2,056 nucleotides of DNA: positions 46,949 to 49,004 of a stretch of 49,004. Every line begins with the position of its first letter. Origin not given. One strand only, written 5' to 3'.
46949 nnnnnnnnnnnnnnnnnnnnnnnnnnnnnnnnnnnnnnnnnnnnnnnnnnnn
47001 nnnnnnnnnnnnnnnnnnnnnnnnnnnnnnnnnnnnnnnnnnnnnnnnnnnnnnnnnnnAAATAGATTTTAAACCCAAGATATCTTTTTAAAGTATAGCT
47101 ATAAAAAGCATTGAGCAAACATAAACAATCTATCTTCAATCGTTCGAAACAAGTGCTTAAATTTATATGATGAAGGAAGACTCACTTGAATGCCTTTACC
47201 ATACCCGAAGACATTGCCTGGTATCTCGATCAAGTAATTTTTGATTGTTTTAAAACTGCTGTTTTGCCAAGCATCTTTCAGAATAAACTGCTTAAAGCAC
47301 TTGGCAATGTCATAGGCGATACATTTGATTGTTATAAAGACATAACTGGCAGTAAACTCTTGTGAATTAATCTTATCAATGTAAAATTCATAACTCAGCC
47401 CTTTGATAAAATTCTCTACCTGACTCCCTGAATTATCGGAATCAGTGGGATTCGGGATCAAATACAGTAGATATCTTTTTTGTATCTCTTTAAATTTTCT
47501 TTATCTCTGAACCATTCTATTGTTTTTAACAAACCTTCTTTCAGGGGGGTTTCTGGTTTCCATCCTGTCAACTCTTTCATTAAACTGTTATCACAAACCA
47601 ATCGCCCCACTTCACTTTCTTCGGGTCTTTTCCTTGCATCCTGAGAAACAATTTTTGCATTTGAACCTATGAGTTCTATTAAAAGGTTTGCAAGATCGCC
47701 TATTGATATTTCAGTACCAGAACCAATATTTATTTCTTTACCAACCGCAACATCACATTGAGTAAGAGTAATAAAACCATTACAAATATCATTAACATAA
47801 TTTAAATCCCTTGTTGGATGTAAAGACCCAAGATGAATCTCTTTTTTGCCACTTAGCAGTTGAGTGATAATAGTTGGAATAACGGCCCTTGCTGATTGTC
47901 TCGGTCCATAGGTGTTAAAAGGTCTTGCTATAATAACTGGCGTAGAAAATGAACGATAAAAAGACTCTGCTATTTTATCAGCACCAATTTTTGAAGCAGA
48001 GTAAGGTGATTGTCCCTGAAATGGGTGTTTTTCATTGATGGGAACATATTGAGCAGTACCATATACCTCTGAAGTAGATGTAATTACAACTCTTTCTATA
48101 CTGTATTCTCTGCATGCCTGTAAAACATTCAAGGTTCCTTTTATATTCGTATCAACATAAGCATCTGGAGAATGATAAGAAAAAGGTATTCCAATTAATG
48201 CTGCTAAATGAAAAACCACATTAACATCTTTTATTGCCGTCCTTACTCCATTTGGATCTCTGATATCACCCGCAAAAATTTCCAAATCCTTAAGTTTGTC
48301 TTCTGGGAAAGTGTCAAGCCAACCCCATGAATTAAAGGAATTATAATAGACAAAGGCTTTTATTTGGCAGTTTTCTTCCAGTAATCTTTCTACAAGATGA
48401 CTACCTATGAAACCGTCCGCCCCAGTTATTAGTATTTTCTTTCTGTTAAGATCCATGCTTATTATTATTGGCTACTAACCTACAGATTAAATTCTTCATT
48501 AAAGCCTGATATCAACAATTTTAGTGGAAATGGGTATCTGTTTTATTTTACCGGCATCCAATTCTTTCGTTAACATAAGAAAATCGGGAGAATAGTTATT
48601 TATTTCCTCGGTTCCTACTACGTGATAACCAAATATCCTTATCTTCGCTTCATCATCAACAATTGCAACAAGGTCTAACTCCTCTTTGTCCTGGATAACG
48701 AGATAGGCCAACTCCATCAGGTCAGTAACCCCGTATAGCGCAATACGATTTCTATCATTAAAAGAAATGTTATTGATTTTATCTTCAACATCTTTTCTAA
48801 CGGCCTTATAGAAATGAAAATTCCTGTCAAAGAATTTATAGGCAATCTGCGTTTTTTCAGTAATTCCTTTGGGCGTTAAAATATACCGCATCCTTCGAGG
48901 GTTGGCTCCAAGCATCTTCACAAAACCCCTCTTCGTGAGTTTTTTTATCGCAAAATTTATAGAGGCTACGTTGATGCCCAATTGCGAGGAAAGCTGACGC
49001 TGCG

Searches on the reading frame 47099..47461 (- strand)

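Call 9: search_protein_families(library=pfam, proteins=[window:47099-47461:-], max_evalue=0.001)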
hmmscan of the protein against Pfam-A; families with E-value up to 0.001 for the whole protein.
window:47099-47461:- (120 aa): 1 family
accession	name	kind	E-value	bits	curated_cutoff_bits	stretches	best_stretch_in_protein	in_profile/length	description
PF13701.12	DDE_Tnp_1_4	-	5.3e-14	51.7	34.7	1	14-112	331-430/435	Transposase DDE domain group 1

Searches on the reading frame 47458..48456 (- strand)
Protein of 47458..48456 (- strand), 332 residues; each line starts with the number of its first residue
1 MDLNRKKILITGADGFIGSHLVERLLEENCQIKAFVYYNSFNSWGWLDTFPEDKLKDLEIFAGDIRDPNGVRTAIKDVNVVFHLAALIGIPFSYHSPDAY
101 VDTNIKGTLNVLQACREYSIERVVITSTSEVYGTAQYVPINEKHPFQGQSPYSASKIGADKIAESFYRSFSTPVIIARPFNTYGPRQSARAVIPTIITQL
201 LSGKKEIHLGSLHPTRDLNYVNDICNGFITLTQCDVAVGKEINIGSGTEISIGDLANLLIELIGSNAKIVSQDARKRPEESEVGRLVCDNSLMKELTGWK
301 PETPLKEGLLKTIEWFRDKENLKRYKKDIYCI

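Call 9: search_protein_families(library=pfam, proteins=[window:47458-48456:-], max_evalue=0.001)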
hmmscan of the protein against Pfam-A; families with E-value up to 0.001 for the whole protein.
window:47458-48456:- (332 aa): 9 families
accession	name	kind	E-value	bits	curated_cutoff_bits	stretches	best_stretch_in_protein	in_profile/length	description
PF16363.11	GDP_Man_Dehyd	-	3.1e-70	237.7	27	1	9-309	1-329/332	GDP-mannose 4,6 dehydratase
PF01370.27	Epimerase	-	6.3e-54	183.4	20.9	1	8-245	1-240/240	NAD dependent epimerase/dehydratase family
PF01073.25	3Beta_HSD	-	6.4e-26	91.5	22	1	9-227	1-224/280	3-beta hydroxysteroid dehydrogenase/isomerase family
PF02719.21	Polysacc_synt_2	-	6.1e-21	75.3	20.2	1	8-268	1-252/293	Polysaccharide biosynthesis protein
PF07993.18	NAD_binding_4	-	1.7e-15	57.3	20.1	1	10-184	1-209/258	Male sterility protein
PF13460.12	NAD_binding_10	-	7.7e-11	42.6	27.2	1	12-161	1-129/184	NAD(P)H-binding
PF04321.23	RmlD_sub_bind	-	9.5e-10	38.5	27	1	7-161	2-134/287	RmlD substrate binding domain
PF00106.31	adh_short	-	4.5e-08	33.2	26.6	1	6-167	1-164/195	short chain dehydrogenase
PF05368.20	NmrA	-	1.3e-05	25.4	27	1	5-122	2-101/298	NmrA-like family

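Call 11: search_protein_families(library=ncbifam, proteins=[window:47458-48456:-], max_evalue=1e-8)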
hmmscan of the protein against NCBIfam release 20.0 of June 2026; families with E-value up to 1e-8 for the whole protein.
window:47458-48456:- (332 aa): 25 families
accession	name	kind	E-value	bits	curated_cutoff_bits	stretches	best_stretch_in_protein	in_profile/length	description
TIGR04180.1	EDH_00030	hypoth_equivalog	4.5e-153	508.5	475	1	8-302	1-295/297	NAD-dependent 4,6-dehydratase LegB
TIGR01181.1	dTDP_gluc_dehyt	equivalog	2e-49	168.4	365.1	1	7-322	1-317/321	dTDP-glucose 4,6-dehydratase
TIGR01179.1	galE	equivalog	2.6e-37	128.4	262.3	1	7-320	1-329/332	UDP-glucose 4-epimerase GalE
TIGR02622.1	CDP_4_6_dhtase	equivalog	6.4e-32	111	278.45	1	4-321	3-335/352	CDP-glucose 4,6-dehydratase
NF011728.1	PRK15181.1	equivalog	1.1e-30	106.9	760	1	3-320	13-341/348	Vi polysaccharide biosynthesis UDP-N-acetylglucosaminuronic acid C-4 epimerase TviC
NF007582.0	PRK10217.1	equivalog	2.2e-28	99.4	698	1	6-325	2-340/355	dTDP-glucose 4,6-dehydratase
NF007490.0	PRK10084.1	subfamily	1.5e-27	96.5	649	1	7-321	2-339/361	dTDP-glucose 4,6-dehydratase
NF047922.1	GDPFucSynFcl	equivalog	5.7e-27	95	500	1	78-320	54-305/308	GDP-L-fucose synthase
TIGR03466.1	HpnA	hypoth_equivalog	1.7e-26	92.9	367.65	1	7-231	2-216/327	hopanoid-associated sugar epimerase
TIGR01472.1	gmd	equivalog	1.9e-24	86.5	415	1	6-287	1-292/342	GDP-mannose 4,6-dehydratase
TIGR03589.1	PseB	equivalog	1.4e-23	83.3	407.75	1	3-260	2-241/324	UDP-N-acetylglucosamine 4,6-dehydratase (inverting)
NF042423.1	oxyalk_red_Shew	equivalog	1.9e-21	76.5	580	1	5-223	8-212/331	2-alkyl-3-oxoalkanoate reductase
NF043036.1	ErythonDh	equivalog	5.3e-20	71.8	325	1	7-179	2-183/321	D-erythronate dehydrogenase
NF007956.0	PRK10675.1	subfamily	3.8e-19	69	394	1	7-188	2-186/338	UDP-glucose 4-epimerase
NF042422.1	oxyalk_red_OleD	equivalog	1.7e-18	67.1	580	1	7-265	2-252/329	2-alkyl-3-oxoalkanoate reductase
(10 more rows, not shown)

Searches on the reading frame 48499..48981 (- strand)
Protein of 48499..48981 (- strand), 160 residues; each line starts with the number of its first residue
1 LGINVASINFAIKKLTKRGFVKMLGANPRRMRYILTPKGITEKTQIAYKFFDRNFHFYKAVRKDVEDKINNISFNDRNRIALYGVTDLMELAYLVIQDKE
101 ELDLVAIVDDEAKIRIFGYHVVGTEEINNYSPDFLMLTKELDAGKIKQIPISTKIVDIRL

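Call 9: search_protein_families(library=pfam, proteins=[window:48499-48981:-], max_evalue=0.001)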
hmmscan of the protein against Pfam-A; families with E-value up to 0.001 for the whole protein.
window:48499-48981:- (160 aa): 0 families

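Call 11: search_protein_families(library=ncbifam, proteins=[window:48499-48981:-], max_evalue=1e-8)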
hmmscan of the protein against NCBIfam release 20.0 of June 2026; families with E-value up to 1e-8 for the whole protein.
window:48499-48981:- (160 aa): 1 family
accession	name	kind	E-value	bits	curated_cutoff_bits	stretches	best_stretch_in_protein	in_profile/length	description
TIGR04176.1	MarR_EPS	equivalog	8.6e-12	45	88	1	1-67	28-98/105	MarR family EPS-associated transcriptional regulator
